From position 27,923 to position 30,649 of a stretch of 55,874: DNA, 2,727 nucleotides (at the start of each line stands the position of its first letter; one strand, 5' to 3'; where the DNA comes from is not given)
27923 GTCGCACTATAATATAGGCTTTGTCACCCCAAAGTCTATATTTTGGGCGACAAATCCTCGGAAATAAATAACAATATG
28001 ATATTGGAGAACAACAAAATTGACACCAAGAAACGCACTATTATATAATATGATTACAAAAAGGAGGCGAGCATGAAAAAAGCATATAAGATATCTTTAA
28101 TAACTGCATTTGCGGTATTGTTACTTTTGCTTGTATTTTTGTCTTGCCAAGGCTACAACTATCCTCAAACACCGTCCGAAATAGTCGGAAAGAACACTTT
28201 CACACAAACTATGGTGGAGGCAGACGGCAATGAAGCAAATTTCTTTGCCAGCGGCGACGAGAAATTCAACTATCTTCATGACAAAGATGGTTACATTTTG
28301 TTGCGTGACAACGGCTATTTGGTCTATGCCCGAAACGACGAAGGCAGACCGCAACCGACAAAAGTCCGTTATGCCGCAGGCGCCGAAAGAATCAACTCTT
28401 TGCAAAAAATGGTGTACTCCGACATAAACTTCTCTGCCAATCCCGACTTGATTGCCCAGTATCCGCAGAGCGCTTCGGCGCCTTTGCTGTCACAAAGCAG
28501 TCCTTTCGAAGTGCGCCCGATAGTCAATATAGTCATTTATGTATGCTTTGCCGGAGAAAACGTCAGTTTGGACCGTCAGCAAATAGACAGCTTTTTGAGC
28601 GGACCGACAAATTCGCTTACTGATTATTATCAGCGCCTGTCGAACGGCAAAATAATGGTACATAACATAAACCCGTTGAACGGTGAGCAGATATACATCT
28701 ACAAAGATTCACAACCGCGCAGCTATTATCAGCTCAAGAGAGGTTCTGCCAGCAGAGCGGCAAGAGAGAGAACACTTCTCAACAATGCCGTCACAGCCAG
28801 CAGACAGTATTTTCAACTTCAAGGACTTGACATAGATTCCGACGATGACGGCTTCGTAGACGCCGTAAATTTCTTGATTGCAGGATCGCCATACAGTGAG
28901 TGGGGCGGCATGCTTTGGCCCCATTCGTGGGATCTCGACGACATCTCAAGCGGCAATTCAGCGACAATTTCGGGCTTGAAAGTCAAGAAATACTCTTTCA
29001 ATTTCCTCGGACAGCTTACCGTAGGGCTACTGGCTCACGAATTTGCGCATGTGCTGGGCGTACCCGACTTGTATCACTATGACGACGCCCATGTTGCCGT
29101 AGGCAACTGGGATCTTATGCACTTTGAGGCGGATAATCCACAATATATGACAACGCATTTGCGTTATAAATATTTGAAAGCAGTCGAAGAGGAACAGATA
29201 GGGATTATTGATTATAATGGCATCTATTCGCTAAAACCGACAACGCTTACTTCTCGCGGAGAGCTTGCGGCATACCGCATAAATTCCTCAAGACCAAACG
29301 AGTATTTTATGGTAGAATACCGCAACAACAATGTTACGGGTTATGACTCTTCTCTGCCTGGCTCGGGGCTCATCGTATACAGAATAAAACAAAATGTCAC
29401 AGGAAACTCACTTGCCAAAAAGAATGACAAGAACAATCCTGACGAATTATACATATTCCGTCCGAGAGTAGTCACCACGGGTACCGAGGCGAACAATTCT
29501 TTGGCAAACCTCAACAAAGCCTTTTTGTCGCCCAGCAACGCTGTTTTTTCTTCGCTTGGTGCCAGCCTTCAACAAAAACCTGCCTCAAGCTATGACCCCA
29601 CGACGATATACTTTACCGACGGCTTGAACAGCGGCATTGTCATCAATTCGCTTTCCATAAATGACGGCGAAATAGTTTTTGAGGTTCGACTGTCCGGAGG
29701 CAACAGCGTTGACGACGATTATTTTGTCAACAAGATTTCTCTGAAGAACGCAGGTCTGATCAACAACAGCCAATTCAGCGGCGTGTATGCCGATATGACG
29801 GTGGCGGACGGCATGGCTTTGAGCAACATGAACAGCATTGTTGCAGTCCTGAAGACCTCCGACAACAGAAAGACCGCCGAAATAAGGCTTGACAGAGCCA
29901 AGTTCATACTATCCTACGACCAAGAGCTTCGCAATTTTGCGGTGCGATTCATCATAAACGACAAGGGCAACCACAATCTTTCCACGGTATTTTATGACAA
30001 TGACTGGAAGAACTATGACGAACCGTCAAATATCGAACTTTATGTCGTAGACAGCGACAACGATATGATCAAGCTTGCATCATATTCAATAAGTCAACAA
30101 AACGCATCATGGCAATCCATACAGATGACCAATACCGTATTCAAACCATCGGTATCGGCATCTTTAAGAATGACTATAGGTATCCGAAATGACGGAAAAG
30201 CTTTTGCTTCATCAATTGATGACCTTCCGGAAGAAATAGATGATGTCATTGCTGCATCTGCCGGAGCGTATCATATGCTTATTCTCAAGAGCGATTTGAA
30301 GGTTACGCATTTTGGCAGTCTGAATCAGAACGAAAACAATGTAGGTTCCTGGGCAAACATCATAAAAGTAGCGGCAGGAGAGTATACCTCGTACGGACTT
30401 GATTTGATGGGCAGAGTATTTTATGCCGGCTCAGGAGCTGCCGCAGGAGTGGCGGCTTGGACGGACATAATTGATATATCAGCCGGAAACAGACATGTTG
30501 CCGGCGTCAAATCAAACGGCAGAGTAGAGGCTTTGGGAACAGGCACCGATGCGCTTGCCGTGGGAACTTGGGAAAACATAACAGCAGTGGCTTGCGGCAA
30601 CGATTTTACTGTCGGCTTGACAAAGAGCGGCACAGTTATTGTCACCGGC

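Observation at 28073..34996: Unusual fusion of lipobox, M6/InhA-type metallopeptidase, two RCC1 propellers, Big_2, ~9 Ig-like modules and a dockerin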

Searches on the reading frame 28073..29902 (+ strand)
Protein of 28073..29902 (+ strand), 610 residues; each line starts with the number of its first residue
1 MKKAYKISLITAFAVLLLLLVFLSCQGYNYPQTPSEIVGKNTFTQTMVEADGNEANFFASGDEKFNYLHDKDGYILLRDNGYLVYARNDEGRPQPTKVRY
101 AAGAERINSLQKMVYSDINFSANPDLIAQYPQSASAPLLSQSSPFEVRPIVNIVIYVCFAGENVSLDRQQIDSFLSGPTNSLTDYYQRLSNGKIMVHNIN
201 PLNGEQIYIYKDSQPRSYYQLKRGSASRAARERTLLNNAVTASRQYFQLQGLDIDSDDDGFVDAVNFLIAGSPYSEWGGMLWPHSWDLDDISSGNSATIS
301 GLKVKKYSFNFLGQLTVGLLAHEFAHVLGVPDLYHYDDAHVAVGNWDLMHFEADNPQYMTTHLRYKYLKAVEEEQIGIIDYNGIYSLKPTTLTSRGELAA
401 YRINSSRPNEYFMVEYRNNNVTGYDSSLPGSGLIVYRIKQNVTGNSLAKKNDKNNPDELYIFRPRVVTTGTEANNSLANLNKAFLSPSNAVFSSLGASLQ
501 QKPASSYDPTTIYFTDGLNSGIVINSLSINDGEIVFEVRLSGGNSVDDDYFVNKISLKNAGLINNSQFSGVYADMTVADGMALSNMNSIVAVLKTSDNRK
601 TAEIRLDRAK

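Call 16: search_solved_structures(query=window:28073-29902:+, max_evalue=1, show_alignments=2)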
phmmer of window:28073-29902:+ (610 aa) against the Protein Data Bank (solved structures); distinct sequences matched with E-value up to 1: 2.
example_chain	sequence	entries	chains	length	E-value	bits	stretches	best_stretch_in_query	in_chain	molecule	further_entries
3qxv_A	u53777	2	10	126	0.59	11.8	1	49-105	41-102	Anti-Methotrexate CDR1-4 Graft VHH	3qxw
5xn9_A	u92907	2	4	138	0.76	11.4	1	275-368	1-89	SAHS1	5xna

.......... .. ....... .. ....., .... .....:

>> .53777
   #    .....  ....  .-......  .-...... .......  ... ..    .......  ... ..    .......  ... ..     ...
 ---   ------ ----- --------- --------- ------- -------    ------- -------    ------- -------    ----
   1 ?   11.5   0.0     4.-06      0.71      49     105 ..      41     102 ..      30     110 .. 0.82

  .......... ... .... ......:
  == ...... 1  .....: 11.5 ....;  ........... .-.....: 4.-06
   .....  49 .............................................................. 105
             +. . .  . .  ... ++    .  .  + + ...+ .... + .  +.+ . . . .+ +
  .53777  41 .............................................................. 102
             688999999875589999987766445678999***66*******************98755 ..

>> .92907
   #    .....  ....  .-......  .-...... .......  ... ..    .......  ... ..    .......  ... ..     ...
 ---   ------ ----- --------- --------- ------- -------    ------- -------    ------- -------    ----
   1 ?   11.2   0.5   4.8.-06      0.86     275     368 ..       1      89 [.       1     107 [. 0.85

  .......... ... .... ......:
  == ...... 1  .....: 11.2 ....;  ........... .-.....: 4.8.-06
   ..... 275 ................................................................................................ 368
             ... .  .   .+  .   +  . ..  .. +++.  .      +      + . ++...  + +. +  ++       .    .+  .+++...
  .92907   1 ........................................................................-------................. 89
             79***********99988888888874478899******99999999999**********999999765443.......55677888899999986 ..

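Call 21: search_solved_structures(query=A1, max_evalue=1, show_alignments=2)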
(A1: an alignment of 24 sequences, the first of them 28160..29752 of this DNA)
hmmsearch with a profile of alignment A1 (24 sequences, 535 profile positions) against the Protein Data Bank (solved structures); distinct sequences matched with E-value up to 1: 3.
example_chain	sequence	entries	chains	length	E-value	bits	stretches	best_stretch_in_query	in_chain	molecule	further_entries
4yu5_A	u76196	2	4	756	9.9e-08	34.3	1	123-325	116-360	Immune inhibitor A, metalloprotease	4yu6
1c7k_A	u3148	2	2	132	0.032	16.1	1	288-309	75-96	ZINC ENDOPROTEASE | ZINC PROTEASE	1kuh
4hx3_A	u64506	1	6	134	0.033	16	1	288-309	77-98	Extracellular small neutral protease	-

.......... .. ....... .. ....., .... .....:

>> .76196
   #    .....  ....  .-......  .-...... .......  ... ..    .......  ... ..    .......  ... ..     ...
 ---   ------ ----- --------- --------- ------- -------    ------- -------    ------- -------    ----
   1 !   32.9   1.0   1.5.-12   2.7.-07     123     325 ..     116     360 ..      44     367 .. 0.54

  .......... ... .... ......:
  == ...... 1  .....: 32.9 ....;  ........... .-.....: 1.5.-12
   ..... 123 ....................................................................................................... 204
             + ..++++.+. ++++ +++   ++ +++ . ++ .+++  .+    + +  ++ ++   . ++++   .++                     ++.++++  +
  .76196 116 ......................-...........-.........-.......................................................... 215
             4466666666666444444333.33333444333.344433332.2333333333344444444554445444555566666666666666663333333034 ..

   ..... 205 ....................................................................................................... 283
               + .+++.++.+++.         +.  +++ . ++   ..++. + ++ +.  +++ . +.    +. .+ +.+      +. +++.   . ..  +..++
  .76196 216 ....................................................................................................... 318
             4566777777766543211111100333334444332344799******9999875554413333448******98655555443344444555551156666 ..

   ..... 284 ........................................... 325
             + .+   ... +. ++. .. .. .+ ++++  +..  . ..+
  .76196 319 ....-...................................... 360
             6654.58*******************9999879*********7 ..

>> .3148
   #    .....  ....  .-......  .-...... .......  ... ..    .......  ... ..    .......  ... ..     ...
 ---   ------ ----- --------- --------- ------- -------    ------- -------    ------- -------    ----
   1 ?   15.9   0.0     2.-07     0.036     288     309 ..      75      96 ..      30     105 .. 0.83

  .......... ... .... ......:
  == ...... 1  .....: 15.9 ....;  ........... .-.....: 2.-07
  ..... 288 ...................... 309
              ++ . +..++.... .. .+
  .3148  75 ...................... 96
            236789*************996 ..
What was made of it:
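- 28196..29530 (+): M6 (InhA-type, thuringilysin) metallopeptidase region, aa ~42-486. It comprises an N-terminal beta domain, the catalytic domain and the downstream beta subdomain. The profile hits InhA2 (call 21).
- On MEROPS M6 / thuringilysin (InhA-type metzincin): The motif is aligned to that of InhA2 (call 21).
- Checked: A family profile hits InhA2 (4yu5) at E 1e-7 (call 21).
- The profile matches InhA2 and aligns both the zinc motif and WxLM (call 21).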

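Call 27: predict_structure(alignment_id=A1)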
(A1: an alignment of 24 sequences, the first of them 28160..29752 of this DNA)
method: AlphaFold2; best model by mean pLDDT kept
length: 531 residues; sequences in the alignment: 24
mean_pLDDT: 85.4   pTM: 0.83
mean pLDDT of the five models: 85.4, 85.2, 84.7, 84.1, 84.0
residues with pLDDT >= 90: 246; 70-90: 218; 50-70: 59; < 50: 8
segments of 3 or more residues with pLDDT < 50: none
pLDDT, mean of each block of 10 residues (from residue 1): 56 79 87 78 88 90 89 89 85 69 60 67 94 85 94 95 92 93 87 65 90 96 87 91 63 78 88 90 86 90 78 91 89 94 93 94 91 92 97 89 97 87 91 88 82 93 90 84 93 95 95 61 59 46
secondary structure, 60 per line:
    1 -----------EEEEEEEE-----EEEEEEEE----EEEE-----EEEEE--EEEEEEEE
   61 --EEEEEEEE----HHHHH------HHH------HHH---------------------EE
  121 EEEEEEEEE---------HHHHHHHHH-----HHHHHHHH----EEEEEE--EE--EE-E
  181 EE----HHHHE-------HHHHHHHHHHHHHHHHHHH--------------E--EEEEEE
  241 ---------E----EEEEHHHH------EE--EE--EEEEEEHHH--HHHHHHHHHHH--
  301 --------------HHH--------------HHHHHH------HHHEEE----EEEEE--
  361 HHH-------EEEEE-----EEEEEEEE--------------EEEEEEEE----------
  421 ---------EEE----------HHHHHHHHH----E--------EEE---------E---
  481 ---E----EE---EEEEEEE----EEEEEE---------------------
elements in order: E12-19 E25-32 E37-40 E46-50 E53-60 E63-70 H75-79 E119-129 H139-147 H153-160 E165-170 E180-182 H187-190 H199-217 E235-240 E255-258 H259-262 E277-282 H288-298 H332-337 E347-349 E354-358 E371-375 E381-388 E403-410 E430-432 H443-451 E465-467 E494-500 E505-510
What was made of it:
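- On MEROPS M6 / thuringilysin (InhA-type metzincin): The AlphaFold model has pLDDT 85.4 (call 27).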

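Call 31: fold_search(model_id=the predicted structure, library=pdb)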
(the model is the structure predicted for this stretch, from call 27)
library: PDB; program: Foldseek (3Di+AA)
matches with E <= 10: 401; with E <= 0.001: 6
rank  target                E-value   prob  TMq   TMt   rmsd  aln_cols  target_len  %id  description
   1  4yu6_A                2.5e-14  1.00  0.55  0.40  10.0       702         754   12  Crystal structure of Bacillus anthracis immune inhibitor A2 peptidase zymogen (released 2015-10-28)
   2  4yu6_B                4.6e-14  1.00  0.54  0.42  10.6       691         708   12  Crystal structure of Bacillus anthracis immune inhibitor A2 peptidase zymogen (released 2015-10-28)
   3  4yu5_B                7.3e-14  1.00  0.54  0.43  10.1       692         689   12  Crystal structure of selenomethionine variant of Bacillus anthracis immune inhibitor A2 peptidase zymogen (released 2015-10-28)
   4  4yu5_A                1.7e-13  1.00  0.55  0.43   9.6       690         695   12  Crystal structure of selenomethionine variant of Bacillus anthracis immune inhibitor A2 peptidase zymogen (released 2015-10-28)
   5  6z2d                  1.1e-04  0.99  0.24  0.34  14.1       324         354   13  Crystal structure of wild type OgpA from Akkermansia muciniphila in P 41 21 2 (released 2020-09-30)
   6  8wem_A                2.2e-04  0.97  0.23  0.32  14.4       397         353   11  Bacteroides fragilis toxin 1 (released 2024-09-25)
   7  5i4a_C                7.2e-03  0.14  0.17  0.15  21.2       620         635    7  X-ray crystal structure of Marinitoga piezophila Argonaute in complex with 5' OH guide RNA (released 2016-03-30)
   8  2f8s_A                1.1e-02  0.16  0.15  0.12  18.1       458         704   10  Crystal structure of Aa-Ago with externally-bound siRNA (released 2006-10-31)
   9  9n81_B                1.6e-02  0.08  0.13  0.13  25.2       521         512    9  A gap-filling complex with Pol mu engaged in the NHEJ Pathway (released 2025-04-23)
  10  5xxm_A                1.2e-01  0.04  0.11  0.09  17.7       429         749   10  Crystal structure of GH3 beta-glucosidase from Bacteroides thetaiotaomicron in complex with gluconolactone (released 2017-12-13)
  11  4wke                  1.4e-01  0.38  0.20  0.41   8.6       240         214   11  Crystal structure of human ADAMTS-4 in complex with inhibitor 5-chloro-N-{[(4R)-2,5-dioxo-4-(1,3-thiazol-2-yl)imidazolid (released 2014-12-10)
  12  5xxm_B                1.9e-01  0.04  0.12  0.09  16.5       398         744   10  Crystal structure of GH3 beta-glucosidase from Bacteroides thetaiotaomicron in complex with gluconolactone (released 2017-12-13)
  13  5xxl_A                2.3e-01  0.03  0.11  0.09  17.8       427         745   10  Crystal structure of GH3 beta-glucosidase from Bacteroides thetaiotaomicron (released 2017-12-13)
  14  5xxl_B                2.4e-01  0.03  0.11  0.09  16.5       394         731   10  Crystal structure of GH3 beta-glucosidase from Bacteroides thetaiotaomicron (released 2017-12-13)
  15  4f1n_A                2.5e-01  0.04  0.16  0.11  23.9       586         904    7  Crystal structure of Kluyveromyces polysporus Argonaute with a guide RNA (released 2012-06-13)
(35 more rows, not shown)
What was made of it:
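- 28196..29530 (+): AlphaFold plus Foldseek also point to InhA2 (calls 27, 31).
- On MEROPS M6 / thuringilysin (InhA-type metzincin): Foldseek's top four hits are InhA2 chains, E 2.5e-14 to 1.7e-13, probability 1.00, TM 0.55 (call 31).
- Closest known: Immune inhibitor A. Same: It is the best sequence-profile and fold match in the PDB (calls 21, 31).
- Closest known: Immune inhibitor A. Different: Foldseek reports about 12% identity over the aligned region (call 31).
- Checked: The AlphaFold model (pLDDT 85) has InhA2 (4yu6) as its top Foldseek hit, E 2.5e-14 (calls 27, 31).
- Foldseek's top hit is InhA2, E 2.5e-14 (call 31).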

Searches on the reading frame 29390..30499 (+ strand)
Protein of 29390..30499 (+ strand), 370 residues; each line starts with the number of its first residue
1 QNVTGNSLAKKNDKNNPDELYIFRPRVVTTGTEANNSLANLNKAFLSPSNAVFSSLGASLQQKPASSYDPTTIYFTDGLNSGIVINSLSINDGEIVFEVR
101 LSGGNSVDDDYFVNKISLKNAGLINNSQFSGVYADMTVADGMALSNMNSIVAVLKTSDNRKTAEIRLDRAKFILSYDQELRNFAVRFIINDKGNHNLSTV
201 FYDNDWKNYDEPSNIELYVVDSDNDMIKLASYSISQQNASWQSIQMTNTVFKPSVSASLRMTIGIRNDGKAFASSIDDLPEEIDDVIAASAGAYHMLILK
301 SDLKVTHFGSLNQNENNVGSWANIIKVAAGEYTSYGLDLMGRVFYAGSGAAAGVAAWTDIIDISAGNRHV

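Call 7: search_protein_families(library=pfam, proteins=[window:29390-30499:+], max_evalue=10)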
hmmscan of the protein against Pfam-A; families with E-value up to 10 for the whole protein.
window:29390-30499:+ (370 aa): 2 families
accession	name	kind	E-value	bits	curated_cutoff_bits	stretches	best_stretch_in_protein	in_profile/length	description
PF13540.12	RCC1_2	-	9.5e-07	28.9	22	2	286-312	1-26/30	Regulator of chromosome condensation (RCC1) repeat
PF25390.1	WD40_RLD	-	0.0023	17.8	150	1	280-349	132-222/363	RCC1-like domain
